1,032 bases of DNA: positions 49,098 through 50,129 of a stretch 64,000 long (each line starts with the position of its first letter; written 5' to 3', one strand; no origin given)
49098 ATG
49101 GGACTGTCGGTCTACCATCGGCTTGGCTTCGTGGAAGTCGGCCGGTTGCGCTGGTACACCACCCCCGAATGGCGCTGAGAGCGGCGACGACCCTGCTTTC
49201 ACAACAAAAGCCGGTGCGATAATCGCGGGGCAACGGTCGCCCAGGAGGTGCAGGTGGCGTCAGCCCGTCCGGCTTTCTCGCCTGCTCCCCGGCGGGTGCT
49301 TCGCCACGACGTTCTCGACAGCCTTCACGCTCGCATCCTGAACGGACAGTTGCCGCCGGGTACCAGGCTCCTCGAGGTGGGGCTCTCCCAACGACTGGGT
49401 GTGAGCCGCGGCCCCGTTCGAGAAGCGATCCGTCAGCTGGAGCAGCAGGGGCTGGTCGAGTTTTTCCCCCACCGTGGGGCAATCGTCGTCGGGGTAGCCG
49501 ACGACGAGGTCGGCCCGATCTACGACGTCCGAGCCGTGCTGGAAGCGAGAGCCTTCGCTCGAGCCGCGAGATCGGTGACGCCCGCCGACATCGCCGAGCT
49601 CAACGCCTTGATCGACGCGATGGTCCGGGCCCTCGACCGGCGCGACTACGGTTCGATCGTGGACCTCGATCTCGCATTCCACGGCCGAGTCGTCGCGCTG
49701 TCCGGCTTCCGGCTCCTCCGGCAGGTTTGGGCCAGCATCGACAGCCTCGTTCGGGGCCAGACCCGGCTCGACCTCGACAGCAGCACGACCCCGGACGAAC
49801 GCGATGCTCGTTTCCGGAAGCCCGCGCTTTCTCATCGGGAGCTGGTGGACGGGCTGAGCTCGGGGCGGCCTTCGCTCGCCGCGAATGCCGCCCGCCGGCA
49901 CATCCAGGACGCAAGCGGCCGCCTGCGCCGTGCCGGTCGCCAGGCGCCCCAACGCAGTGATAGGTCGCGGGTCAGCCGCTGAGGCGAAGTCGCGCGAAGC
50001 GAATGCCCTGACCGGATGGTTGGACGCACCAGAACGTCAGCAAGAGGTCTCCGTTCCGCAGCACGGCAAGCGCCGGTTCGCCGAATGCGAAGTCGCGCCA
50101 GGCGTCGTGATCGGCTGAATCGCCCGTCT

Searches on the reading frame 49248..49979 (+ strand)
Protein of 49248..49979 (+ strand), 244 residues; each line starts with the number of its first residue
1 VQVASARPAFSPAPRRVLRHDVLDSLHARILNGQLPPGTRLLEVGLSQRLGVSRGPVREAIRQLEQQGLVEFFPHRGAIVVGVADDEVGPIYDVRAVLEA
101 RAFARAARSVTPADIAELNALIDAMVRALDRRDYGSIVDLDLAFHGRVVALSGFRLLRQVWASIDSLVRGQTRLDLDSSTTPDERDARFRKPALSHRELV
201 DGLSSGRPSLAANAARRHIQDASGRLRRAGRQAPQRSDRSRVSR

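Call 7: search_protein_families(library=pfam, proteins=[window:49248-49979:+])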
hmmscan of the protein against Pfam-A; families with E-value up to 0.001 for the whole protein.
window:49248-49979:+ (244 aa): 4 families
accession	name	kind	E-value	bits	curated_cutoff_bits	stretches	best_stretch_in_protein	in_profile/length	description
PF07729.17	FCD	-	1.2e-22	81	24.3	1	91-220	2-124/125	FCD domain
PF00392.27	GntR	-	5e-15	55.3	27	1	21-80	4-64/64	Bacterial regulatory proteins, gntR family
PF13412.12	HTH_24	-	2.2e-05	24.4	21.9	1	46-71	23-48/48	Winged helix-turn-helix DNA-binding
PF01325.25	Fe_dep_repress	-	0.00057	20.5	26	0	46-78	28-60/60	Iron dependent repressor, N-terminal DNA binding domain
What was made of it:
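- On GntR family, FadR subfamily (regulator 49254-49982): PF00392, E 5e-15, residues 21-80 of the 244-aa reading from GTG 49248 (call 7) PF07729, E 1.2e-22 (call 7).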

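Call 14: find_encoding_contigs(protein=window:49248-49979:+, flank=10000, max_places=6)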
Protein window:49248-49979:+ (244 aa): no gene with exactly this product is on record in the collection.
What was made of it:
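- Tried and rejected: Looking up the GntR with the 244-aa start (GTG 49248) found nothing (call 14).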

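Call 17: find_encoding_contigs(protein=window:49254-49979:+, flank=10000, max_places=6)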
Protein seq(242 aa) (242 aa): 24 contigs read that carry it; 6 places shown.
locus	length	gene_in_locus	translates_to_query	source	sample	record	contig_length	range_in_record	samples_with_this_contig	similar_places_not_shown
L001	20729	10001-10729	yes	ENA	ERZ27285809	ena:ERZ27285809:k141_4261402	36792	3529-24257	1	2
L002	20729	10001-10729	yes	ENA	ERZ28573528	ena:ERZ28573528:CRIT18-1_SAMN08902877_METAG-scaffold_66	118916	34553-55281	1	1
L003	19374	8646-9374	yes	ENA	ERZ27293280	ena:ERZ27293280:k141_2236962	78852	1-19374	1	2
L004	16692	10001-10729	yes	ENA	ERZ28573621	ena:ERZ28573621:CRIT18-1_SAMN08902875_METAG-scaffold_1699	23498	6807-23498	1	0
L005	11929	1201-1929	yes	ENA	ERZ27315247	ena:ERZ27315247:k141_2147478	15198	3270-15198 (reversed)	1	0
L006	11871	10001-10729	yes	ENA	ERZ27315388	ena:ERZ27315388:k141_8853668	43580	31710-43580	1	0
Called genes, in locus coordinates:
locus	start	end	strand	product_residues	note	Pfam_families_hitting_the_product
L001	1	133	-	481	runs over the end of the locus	-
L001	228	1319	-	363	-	PF01717:Meth_synt_2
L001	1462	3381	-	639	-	PF00528:BPD_transp_1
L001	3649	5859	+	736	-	PF01839:FG-GAP (faint), PF13517:FG-GAP_3, PF07593:UnbV_ASPIC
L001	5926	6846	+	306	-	PF01112:Asparaginase_2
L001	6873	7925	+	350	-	PF00291:PALP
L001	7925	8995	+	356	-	PF13088:BNR_2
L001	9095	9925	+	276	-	PF13527:Acetyltransf_9 (weak), PF00583:Acetyltransf_1 (weak), PF13673:Acetyltransf_10 (weak), PF13508:Acetyltransf_7 (weak)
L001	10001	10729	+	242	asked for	PF00392:GntR, PF07729:FCD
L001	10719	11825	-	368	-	PF02012:BNR (faint), PF13088:BNR_2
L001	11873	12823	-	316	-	PF00701:DHDPS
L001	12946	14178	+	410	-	PF02746:MR_MLE_N (weak), PF13378:MR_MLE_C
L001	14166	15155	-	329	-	PF00389:2-Hacid_dh, PF02826:2-Hacid_dh_C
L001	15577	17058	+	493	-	PF00171:Aldedh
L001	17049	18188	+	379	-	PF00266:Aminotran_5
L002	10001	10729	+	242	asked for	PF00392:GntR, PF07729:FCD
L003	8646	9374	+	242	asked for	PF00392:GntR, PF07729:FCD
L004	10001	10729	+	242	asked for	PF00392:GntR, PF07729:FCD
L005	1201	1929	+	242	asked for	PF00392:GntR, PF07729:FCD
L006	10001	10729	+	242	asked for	PF00392:GntR, PF07729:FCD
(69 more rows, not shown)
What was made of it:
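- Tried and rejected: The 242-aa form from GTG 49254 is the one on record (call 17).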

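Call 18: find_homologous_proteins(query=window:49254-49979:+)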
Query seq(242 aa) (242 aa): 354 proteins with E <= 0.001 among 4947 candidates; the best 120 are listed.
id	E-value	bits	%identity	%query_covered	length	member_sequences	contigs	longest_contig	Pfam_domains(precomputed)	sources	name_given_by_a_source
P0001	3.1e-146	503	100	100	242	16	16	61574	PF07729.18,PF00392.28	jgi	-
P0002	8.7e-132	456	94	100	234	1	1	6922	PF13412.13,PF07729.18,PF00392.28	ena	-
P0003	9.8e-130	449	89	100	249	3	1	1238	PF13412.13,PF07729.18,PF00392.28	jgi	jgi:DNA-binding GntR family transcriptional regulator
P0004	3.0e-106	372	80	95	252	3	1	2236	PF13412.13,PF07729.18,PF00392.28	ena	-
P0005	2.7e-98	346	73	97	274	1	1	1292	PF13412.13,PF07729.18,PF00392.28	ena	-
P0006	3.3e-74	267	78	69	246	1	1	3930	PF07729.18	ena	-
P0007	2.2e-66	242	55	93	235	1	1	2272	PF07729.18,PF00392.28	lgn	-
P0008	4.1e-65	238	98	50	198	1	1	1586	PF07729.18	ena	-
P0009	1.4e-64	236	55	91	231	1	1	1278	PF07729.18,PF00392.28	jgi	jgi:DNA-binding GntR family transcriptional regulator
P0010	1.7e-64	236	55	93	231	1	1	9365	PF07729.18,PF00392.28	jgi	jgi:DNA-binding GntR family transcriptional regulator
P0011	2.2e-64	235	56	89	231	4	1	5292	PF07729.18,PF00392.28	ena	-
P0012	4.3e-64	234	54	89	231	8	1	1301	PF07729.18,PF00392.28,PF01325.26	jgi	jgi:DNA-binding GntR family transcriptional regulator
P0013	6.6e-64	234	51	96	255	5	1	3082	PF07729.18,PF00392.28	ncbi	-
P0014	1.1e-63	233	56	89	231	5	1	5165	PF07729.18,PF00392.28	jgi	-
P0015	2.1e-63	232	55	87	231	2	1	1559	PF13412.13,PF07729.18,PF00392.28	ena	-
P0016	4.3e-63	231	53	93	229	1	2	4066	PF13412.13,PF07729.18,PF00392.28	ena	-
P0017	5.1e-63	231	54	90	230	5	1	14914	PF07729.18,PF00392.28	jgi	-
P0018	8.1e-63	230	56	89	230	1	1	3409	PF07729.18,PF00392.28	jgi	jgi:DNA-binding GntR family transcriptional regulator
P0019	1.2e-62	230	52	92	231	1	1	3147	PF07729.18,PF00392.28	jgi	jgi:DNA-binding GntR family transcriptional regulator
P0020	1.7e-62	229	52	92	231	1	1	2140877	PF07729.18,PF00392.28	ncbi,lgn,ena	-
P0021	1.9e-62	229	55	90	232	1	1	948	PF07729.18,PF00392.28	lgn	-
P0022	1.9e-62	229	55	91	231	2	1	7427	PF07729.18,PF00392.28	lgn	-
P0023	2.6e-62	229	52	92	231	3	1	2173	PF07729.18,PF00392.28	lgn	-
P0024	2.6e-62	229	54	91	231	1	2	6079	PF07729.18,PF00392.28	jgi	jgi:DNA-binding GntR family transcriptional regulator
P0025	3.4e-62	228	52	91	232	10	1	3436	PF13412.13,PF07729.18,PF00392.28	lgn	-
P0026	3.7e-62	228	53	92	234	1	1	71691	PF07729.18,PF00392.28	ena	-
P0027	3.9e-62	228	54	92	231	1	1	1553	PF07729.18,PF00392.28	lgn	-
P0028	4.8e-62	228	55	90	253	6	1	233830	PF07729.18,PF00392.28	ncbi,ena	-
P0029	8.6e-62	227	54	89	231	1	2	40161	PF07729.18,PF00392.28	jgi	jgi:DNA-binding GntR family transcriptional regulator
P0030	9.4e-62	227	53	90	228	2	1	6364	PF07729.18,PF00392.28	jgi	jgi:DNA-binding GntR family transcriptional regulator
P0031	1.2e-61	226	55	89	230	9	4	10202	PF07729.18,PF00392.28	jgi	jgi:DNA-binding GntR family transcriptional regulator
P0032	1.4e-61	226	52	93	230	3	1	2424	PF07729.18,PF00392.28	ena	-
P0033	2.2e-61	225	53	90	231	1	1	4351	PF07729.18,PF00392.28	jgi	-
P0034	2.2e-61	225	52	92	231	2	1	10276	PF07729.18,PF00392.28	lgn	-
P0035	2.4e-61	225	53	90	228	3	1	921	PF07729.18,PF00392.28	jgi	jgi:DNA-binding GntR family transcriptional regulator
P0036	2.5e-61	225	53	93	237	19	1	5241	PF07729.18,PF00392.28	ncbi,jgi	jgi:DNA-binding GntR family transcriptional regulator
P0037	3.5e-61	225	53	91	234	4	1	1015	PF07729.18,PF00392.28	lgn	-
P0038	3.7e-61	225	53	89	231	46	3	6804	PF07729.18,PF00392.28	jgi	jgi:DNA-binding GntR family transcriptional regulator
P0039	3.8e-61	225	54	90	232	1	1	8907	PF07729.18,PF00392.28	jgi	jgi:DNA-binding GntR family transcriptional regulator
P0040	4.3e-61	225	54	89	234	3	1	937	PF07729.18,PF00392.28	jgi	-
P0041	4.6e-61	224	53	89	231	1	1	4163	PF07729.18,PF00392.28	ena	-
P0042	5.5e-61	224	54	89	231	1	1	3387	PF07729.18,PF00392.28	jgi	jgi:DNA-binding GntR family transcriptional regulator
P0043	5.9e-61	224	52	89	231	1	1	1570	PF07729.18,PF00392.28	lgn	-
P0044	6.0e-61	224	56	89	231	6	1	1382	PF07729.18,PF00392.28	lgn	-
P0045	7.3e-61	224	51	90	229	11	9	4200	PF07729.18,PF00392.28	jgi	jgi:DNA-binding GntR family transcriptional regulator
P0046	8.0e-61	224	51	82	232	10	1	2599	PF07729.18,PF00392.28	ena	-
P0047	8.0e-61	224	52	93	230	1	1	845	PF07729.18,PF00392.28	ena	-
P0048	8.5e-61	224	53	80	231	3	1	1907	PF13412.13,PF07729.18,PF00392.28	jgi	jgi:DNA-binding GntR family transcriptional regulator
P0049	9.5e-61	223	53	92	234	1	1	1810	PF07729.18,PF00392.28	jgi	jgi:DNA-binding GntR family transcriptional regulator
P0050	1.3e-60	223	52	80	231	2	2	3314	PF13412.13,PF07729.18,PF00392.28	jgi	jgi:DNA-binding GntR family transcriptional regulator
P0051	1.5e-60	223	53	92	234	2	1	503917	PF07729.18,PF00392.28,PF01325.26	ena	-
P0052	1.8e-60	223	53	90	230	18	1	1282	PF07729.18,PF00392.28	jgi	jgi:DNA-binding GntR family transcriptional regulator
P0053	1.9e-60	222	52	91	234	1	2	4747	PF07729.18,PF00392.28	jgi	jgi:DNA-binding GntR family transcriptional regulator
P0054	2.1e-60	222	54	88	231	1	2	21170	PF07729.18,PF00392.28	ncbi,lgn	-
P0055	2.3e-60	222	52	95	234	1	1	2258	PF07729.18,PF00392.28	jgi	jgi:DNA-binding GntR family transcriptional regulator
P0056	2.9e-60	222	53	88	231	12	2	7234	PF13412.13,PF07729.18,PF00392.28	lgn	-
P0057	2.9e-60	222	53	90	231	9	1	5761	PF07729.18,PF00392.28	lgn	-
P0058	2.9e-60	222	53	90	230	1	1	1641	PF07729.18,PF00392.28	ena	-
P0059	5.4e-60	221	52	90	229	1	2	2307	PF07729.18,PF00392.28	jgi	-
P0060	7.8e-60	220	53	91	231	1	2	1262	PF07729.18,PF00392.28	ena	-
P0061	8.1e-60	220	50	91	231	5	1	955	PF07729.18,PF00392.28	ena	-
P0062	1.0e-59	220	52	89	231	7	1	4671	PF07729.18,PF00392.28,PF01325.26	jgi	jgi:DNA-binding GntR family transcriptional regulator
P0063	1.1e-59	220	52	90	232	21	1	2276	PF07729.18,PF00392.28,PF01325.26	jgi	jgi:DNA-binding GntR family transcriptional regulator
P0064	1.2e-59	220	53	89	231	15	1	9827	PF07729.18,PF00392.28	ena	-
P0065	1.3e-59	220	52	89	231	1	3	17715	PF07729.18,PF00392.28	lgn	-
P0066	1.3e-59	220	51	80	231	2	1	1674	PF13412.13,PF07729.18,PF00392.28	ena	-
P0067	1.8e-59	219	53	89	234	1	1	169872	PF07729.18,PF00392.28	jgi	jgi:DNA-binding GntR family transcriptional regulator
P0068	1.8e-59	219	52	89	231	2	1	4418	PF07729.18,PF00392.28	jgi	jgi:DNA-binding GntR family transcriptional regulator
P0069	1.9e-59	219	52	90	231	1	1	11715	PF13412.13,PF07729.18,PF00392.28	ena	-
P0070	1.9e-59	219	52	89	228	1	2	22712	PF07729.18,PF00392.28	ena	-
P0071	2.3e-59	219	54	89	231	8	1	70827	PF07729.18,PF00392.28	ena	-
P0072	2.8e-59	219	52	92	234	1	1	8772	PF07729.18,PF00392.28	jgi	jgi:DNA-binding GntR family transcriptional regulator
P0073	3.0e-59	219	52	95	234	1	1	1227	PF07729.18,PF00392.28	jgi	jgi:DNA-binding GntR family transcriptional regulator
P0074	3.7e-59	218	52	90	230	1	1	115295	PF07729.18,PF00392.28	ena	-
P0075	4.0e-59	218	52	89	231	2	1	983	PF07729.18,PF00392.28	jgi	jgi:DNA-binding GntR family transcriptional regulator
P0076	6.7e-59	217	54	86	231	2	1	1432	PF07729.18,PF00392.28,PF01325.26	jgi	jgi:DNA-binding GntR family transcriptional regulator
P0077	7.6e-59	217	51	81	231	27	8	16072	PF07729.18,PF00392.28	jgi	jgi:DNA-binding GntR family transcriptional regulator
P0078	2.1e-58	216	52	89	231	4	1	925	PF07729.18,PF00392.28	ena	-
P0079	2.8e-58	215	50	93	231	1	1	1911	PF07729.18,PF00392.28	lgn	-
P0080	4.2e-58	215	50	93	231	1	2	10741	PF07729.18,PF00392.28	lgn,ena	-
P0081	4.5e-58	215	52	91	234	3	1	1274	PF07729.18,PF00392.28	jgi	jgi:DNA-binding GntR family transcriptional regulator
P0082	8.8e-58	214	51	88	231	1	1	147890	PF13412.13,PF07729.18,PF00392.28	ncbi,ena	-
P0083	9.6e-58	214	51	91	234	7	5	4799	PF07729.18,PF00392.28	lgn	-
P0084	1.0e-57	214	53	90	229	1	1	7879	PF07729.18,PF00392.28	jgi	-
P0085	2.7e-57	212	51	91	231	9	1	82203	PF07729.18,PF00392.28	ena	-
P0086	3.4e-57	212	53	89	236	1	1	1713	PF07729.18,PF00392.28,PF01325.26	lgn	-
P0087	3.8e-57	212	51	91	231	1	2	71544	PF07729.18,PF00392.28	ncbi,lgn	-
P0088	3.7e-56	208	50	89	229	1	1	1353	PF07729.18,PF00392.28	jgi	-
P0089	4.7e-56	208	50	91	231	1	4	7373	PF07729.18,PF00392.28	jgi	jgi:DNA-binding GntR family transcriptional regulator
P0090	2.0e-55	206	50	92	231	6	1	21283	PF07729.18,PF00392.28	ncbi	-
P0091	5.1e-55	205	53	89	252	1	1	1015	PF13412.13,PF07729.18,PF00392.28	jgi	jgi:DNA-binding GntR family transcriptional regulator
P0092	6.1e-55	204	51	90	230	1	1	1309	PF07729.18,PF00392.28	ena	-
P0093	6.4e-55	204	50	91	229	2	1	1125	PF07729.18,PF00392.28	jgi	jgi:DNA-binding GntR family transcriptional regulator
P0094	6.4e-55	204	51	87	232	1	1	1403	PF07729.18,PF00392.28,PF01325.26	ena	-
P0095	7.2e-55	204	50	91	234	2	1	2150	PF07729.18,PF00392.28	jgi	jgi:DNA-binding GntR family transcriptional regulator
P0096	9.6e-55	204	50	88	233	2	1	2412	PF07729.18,PF00392.28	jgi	jgi:DNA-binding GntR family transcriptional regulator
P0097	3.7e-54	202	49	92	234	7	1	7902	PF07729.18,PF00392.28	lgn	-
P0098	5.5e-54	201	50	90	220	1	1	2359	PF07729.18,PF00392.28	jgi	jgi:DNA-binding GntR family transcriptional regulator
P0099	1.3e-53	200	60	67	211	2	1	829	PF07729.18,PF00392.28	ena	-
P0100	1.7e-53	200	50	89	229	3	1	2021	PF13412.13,PF07729.18,PF00392.28,PF01325.26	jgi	jgi:DNA-binding GntR family transcriptional regulator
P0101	6.5e-53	198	50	88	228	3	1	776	PF07729.18,PF00392.28,PF01325.26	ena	-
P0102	7.3e-53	198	49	93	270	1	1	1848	PF07729.18,PF00392.28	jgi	jgi:DNA-binding GntR family transcriptional regulator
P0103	1.0e-52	197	50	88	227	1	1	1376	PF13412.13,PF07729.18,PF00392.28,PF01325.26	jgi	jgi:DNA-binding GntR family transcriptional regulator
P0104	1.1e-52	197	50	88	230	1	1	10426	PF07729.18,PF00392.28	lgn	-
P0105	2.0e-52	196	49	84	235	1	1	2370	PF07729.18,PF00392.28,PF01325.26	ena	-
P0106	3.2e-52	196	49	87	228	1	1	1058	PF07729.18,PF00392.28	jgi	jgi:DNA-binding GntR family transcriptional regulator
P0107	3.6e-52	195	49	87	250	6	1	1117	PF07729.18,PF00392.28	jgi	jgi:DNA-binding GntR family transcriptional regulator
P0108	6.5e-52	195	47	93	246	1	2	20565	PF07729.18,PF00392.28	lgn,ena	-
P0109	6.7e-52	195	47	92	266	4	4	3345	PF07729.18,PF00392.28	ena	-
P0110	6.8e-52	194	49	90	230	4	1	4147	PF07729.18,PF00392.28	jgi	jgi:DNA-binding GntR family transcriptional regulator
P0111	8.1e-52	194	50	85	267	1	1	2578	PF07729.18,PF00392.28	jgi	-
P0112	1.2e-51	194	48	87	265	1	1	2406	PF07729.18,PF00392.28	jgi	jgi:DNA-binding GntR family transcriptional regulator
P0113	1.6e-51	193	48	90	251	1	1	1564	PF13412.13,PF07729.18,PF00392.28,PF01325.26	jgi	jgi:DNA-binding GntR family transcriptional regulator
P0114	1.7e-51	193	48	95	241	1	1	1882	PF07729.18,PF00392.28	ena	-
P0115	2.2e-51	193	50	89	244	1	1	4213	PF07729.18,PF00392.28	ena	-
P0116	3.0e-51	192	48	88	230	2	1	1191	PF07729.18,PF00392.28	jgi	-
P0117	3.9e-51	192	48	94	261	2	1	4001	PF07729.18,PF00392.28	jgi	jgi:DNA-binding GntR family transcriptional regulator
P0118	4.3e-51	192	49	87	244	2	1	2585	PF07729.18,PF00392.28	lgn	-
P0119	7.7e-51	191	49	88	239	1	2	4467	PF07729.18,PF00392.28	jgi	jgi:DNA-binding GntR family transcriptional regulator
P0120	8.7e-51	191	48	87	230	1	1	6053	PF13412.13,PF07729.18,PF00392.28,PF01325.26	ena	-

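Call 21: find_encoding_contigs(protein=P0002, flank=10000, max_places=3)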
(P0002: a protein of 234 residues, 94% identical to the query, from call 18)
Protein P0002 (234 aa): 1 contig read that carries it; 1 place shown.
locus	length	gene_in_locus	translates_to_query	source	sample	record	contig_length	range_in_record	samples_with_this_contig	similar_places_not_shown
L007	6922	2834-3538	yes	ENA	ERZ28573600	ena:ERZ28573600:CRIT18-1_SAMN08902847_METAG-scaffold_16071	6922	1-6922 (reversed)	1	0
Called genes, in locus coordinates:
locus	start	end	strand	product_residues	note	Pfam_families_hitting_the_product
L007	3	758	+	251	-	?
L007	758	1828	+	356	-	PF13088:BNR_2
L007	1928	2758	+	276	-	PF13527:Acetyltransf_9 (weak), PF00583:Acetyltransf_1, PF13673:Acetyltransf_10 (weak), PF13508:Acetyltransf_7 (weak)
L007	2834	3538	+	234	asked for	PF00392:GntR, PF13412:HTH_24 (faint), PF07729:FCD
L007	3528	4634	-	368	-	PF02012:BNR (faint), PF13088:BNR_2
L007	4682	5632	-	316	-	PF00701:DHDPS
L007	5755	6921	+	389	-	?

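Call 22: find_encoding_contigs(protein=P0028, flank=10000, max_places=2)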
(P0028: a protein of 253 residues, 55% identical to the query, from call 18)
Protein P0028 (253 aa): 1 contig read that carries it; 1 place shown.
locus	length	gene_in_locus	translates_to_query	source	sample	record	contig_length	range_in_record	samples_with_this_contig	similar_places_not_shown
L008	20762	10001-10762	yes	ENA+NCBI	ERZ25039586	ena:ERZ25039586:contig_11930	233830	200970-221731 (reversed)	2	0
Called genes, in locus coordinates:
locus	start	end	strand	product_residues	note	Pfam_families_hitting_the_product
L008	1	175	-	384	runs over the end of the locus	PF01070:FMN_dh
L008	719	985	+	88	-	-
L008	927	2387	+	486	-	PF13517:FG-GAP_3 (weak), PF07593:UnbV_ASPIC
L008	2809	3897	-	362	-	PF01717:Meth_synt_2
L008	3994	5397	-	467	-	PF01547:SBP_bac_1, PF13416:SBP_bac_8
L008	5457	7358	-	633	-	PF00528:BPD_transp_1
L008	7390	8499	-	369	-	PF00005:ABC_tran, PF08402:TOBE_2 (weak), PF03459:TOBE (weak)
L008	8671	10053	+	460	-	PF01569:PAP2, PF22778:VCPO_2nd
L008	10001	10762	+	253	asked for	PF00392:GntR, PF07729:FCD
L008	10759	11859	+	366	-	PF02746:MR_MLE_N, PF13378:MR_MLE_C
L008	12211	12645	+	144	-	PF13480:Acetyltransf_6 (weak), PF00583:Acetyltransf_1, PF13508:Acetyltransf_7, PF13673:Acetyltransf_10 (weak), PF08445:FR47 (weak), PF13527:Acetyltransf_9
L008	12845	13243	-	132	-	-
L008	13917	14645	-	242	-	PF02585:PIG-L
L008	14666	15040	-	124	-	-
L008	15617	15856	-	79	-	-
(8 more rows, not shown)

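Call 23: find_encoding_contigs(protein=P0020, flank=10000, max_places=2)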
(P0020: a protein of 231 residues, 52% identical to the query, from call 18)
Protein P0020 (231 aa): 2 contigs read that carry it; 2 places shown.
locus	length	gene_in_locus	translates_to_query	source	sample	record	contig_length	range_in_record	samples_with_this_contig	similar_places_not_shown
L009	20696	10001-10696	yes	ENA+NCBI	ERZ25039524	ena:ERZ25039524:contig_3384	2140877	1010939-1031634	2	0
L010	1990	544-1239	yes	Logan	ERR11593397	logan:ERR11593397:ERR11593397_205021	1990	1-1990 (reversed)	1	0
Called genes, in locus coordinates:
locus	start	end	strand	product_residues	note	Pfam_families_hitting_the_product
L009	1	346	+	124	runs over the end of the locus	-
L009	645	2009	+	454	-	PF00890:FAD_binding_2, PF01494:FAD_binding_3 (weak), PF03486:HI0933_like, PF12831:FAD_oxidored, PF01266:DAO (weak)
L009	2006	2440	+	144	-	PF07883:Cupin_2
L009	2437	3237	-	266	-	PF03328:HpcH_HpaI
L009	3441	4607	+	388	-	PF05977:MFS_3, PF07690:MFS_1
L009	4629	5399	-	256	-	PF00583:Acetyltransf_1 (weak)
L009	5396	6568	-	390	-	PF02746:MR_MLE_N (weak), PF13378:MR_MLE_C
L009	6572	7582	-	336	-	PF02826:2-Hacid_dh_C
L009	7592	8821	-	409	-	PF02746:MR_MLE_N, PF13378:MR_MLE_C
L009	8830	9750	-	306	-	PF01070:FMN_dh, PF00478:IMPDH (weak)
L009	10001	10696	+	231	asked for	PF00392:GntR, PF07729:FCD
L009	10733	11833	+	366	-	PF13378:MR_MLE_C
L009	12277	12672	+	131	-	PF00583:Acetyltransf_1 (weak), PF13508:Acetyltransf_7 (weak)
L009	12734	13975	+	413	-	PF01717:Meth_synt_2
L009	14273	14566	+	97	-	-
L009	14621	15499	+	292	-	-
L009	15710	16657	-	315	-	PF01112:Asparaginase_2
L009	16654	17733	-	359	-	PF00291:PALP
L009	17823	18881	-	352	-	PF01408:GFO_IDH_MocA, PF02894:GFO_IDH_MocA_C, PF22725:GFO_IDH_MocA_C3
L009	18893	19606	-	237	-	PF02585:PIG-L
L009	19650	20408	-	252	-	PF03737:RraA-like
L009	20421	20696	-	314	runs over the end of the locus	PF00701:DHDPS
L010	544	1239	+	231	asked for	PF00392:GntR, PF07729:FCD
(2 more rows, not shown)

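Call 32: search_solved_structures(query=window:49254-49979:+, max_evalue=0.001)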
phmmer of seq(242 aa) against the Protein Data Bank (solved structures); distinct sequences matched with E-value up to 0.001: 18.
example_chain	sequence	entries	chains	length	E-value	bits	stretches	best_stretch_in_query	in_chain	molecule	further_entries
7xp0_A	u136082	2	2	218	4.9e-21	78.8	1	18-226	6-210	Probable transcriptional regulator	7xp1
6z74_A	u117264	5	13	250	3.4e-16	62.9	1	23-233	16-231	Transcriptional regulator, GntR family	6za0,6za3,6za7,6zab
3c7j_A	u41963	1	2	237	6.5e-16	62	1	12-161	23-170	Transcriptional regulator, GntR family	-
7u5q_A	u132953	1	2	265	8.4e-16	61.6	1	20-161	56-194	Transcriptional regulator, GntR family protein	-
4p9f_A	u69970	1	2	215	3.5e-13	53.1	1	23-155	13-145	HTH-type transcriptional regulator mcbR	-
9jpj_C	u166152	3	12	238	1.5e-11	47.7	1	14-226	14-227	Pyruvate dehydrogenase complex repressor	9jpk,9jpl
3ihu_A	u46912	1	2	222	5.3e-10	42.7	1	29-222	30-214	Transcriptional regulator, GntR family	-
2hs5_A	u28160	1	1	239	9.5e-10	41.8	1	22-229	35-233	putative transcriptional regulator GntR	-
3sxy_A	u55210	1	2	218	4e-09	39.8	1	16-175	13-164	Transcriptional regulator, GntR family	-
3fms_A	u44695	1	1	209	6.7e-09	39.1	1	17-175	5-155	Transcriptional regulator, GntR family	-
9isw_A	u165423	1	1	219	1e-08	38.5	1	18-136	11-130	Transcriptional regulator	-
6ep3_A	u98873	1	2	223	1.8e-08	37.7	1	20-131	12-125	Lmo0651 protein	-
9vkn_A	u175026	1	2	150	7.5e-08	35.7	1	84-225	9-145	Pyruvate dehydrogenase complex repressor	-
7c7e_A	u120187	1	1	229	3.3e-06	30.3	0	22-79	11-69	Putative DNA-binding transcriptional regulator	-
8pqm_A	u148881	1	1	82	1.5e-05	28.1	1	12-75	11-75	FadR family transcriptional regulator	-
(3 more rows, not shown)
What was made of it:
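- On GntR family, FadR subfamily (regulator 49254-49982): The best solved relatives are all GntR/FCD proteins (call 32).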

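Call 45: search_protein_families(library=ncbifam, proteins=[window:49254-49979:+], max_evalue=1e-8)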
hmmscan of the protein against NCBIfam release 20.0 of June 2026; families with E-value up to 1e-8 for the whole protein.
window:49254-49979:+ (242 aa): 6 families
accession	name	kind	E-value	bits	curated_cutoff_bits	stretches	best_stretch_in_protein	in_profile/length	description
TIGR03338.1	phnR_burk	equivalog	2.2e-37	128.8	271.5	1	20-221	16-210/212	phosphonate utilization associated transcriptional regulator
NF003011.0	PRK03837.1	subfamily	3.7e-16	59.5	260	0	84-230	102-239/241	transcriptional regulator NanR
NF008504.0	PRK11414.1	equivalog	3.5e-15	56.3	225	1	18-150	14-146/221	GntR family transcriptional regulator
NF007741.0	PRK10421.1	equivalog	2e-11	43.8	311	0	16-68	8-61/262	transcriptional regulator LldR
NF007442.0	PRK09990.1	equivalog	8.1e-10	38.5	301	0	17-228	12-239/256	transcriptional regulator GlcC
NF008576.0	PRK11534.1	equivalog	7.2e-09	35.6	218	0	20-106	12-98/225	DNA-binding transcriptional regulator CsiR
